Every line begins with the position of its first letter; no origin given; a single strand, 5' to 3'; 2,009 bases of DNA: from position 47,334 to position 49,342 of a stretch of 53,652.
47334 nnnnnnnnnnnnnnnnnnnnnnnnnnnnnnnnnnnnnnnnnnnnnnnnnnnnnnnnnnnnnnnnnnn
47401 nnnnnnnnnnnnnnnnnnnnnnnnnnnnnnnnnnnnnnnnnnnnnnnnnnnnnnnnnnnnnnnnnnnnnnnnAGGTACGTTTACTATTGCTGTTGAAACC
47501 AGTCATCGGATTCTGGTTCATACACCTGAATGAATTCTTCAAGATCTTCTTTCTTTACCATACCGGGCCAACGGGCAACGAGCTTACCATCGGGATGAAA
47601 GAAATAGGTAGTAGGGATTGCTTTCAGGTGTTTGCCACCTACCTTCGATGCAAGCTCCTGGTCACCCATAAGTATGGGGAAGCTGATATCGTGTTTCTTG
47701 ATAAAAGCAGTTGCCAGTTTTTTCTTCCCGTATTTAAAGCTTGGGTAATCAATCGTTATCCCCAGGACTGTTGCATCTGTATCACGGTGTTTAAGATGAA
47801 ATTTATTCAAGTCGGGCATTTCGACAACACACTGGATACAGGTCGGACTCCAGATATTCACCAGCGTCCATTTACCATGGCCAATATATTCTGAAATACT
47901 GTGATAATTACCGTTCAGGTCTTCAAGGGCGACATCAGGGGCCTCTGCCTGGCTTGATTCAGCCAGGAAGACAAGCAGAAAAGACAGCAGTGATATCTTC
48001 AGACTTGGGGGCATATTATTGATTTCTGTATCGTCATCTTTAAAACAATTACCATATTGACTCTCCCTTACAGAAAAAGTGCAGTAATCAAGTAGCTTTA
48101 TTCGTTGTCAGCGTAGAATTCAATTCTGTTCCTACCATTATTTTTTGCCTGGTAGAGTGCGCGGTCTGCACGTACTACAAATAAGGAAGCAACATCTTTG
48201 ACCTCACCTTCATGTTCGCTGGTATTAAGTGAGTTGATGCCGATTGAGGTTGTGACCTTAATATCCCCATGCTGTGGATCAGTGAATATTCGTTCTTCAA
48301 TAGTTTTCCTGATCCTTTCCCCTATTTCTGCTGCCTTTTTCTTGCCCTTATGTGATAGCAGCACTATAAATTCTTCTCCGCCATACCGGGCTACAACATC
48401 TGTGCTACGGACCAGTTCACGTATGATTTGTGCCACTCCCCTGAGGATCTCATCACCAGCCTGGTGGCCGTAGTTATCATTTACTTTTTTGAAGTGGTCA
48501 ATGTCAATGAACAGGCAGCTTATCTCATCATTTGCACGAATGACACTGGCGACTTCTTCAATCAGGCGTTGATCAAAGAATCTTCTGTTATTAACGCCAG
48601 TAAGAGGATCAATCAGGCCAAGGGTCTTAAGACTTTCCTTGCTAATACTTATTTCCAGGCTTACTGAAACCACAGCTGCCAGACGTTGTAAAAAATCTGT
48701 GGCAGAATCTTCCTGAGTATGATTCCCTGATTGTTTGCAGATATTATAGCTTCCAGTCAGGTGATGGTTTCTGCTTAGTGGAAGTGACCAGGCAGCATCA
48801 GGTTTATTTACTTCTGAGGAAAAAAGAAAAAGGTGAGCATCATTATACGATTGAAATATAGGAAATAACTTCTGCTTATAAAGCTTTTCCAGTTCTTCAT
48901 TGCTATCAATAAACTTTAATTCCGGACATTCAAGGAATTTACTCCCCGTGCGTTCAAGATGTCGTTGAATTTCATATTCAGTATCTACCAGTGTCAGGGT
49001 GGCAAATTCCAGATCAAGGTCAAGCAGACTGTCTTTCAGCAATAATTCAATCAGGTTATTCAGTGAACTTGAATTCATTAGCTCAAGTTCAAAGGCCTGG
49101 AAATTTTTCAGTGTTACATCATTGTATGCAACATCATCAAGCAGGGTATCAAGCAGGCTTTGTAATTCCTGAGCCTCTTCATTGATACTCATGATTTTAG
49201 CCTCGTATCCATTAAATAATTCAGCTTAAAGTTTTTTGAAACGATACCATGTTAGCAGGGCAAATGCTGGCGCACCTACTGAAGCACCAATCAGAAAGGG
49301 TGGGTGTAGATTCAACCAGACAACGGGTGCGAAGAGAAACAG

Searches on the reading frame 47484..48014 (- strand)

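Call 85: search_protein_families(library=pfam, proteins=[window:47484-48014:-], max_evalue=0.00001)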
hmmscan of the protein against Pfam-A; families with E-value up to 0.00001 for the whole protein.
window:47484-48014:- (176 aa): 2 families
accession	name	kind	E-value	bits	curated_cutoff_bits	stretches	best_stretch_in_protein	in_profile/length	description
PF00578.27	AhpC-TSA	-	5.1e-18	65.6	26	1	23-147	3-123/124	AhpC/TSA family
PF08534.16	Redoxin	-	2.6e-11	44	26.6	1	23-154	4-137/148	Redoxin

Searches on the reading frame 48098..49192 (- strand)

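Call 85: search_protein_families(library=pfam, proteins=[window:48098-49192:-], max_evalue=0.00001)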
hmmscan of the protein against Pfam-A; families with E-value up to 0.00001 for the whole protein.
window:48098-49192:- (364 aa): 1 family
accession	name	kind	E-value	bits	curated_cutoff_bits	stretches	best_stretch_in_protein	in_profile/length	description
PF00990.26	GGDEF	-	2.7e-47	160.9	23.8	1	194-356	3-161/161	Diguanylate cyclase, GGDEF domain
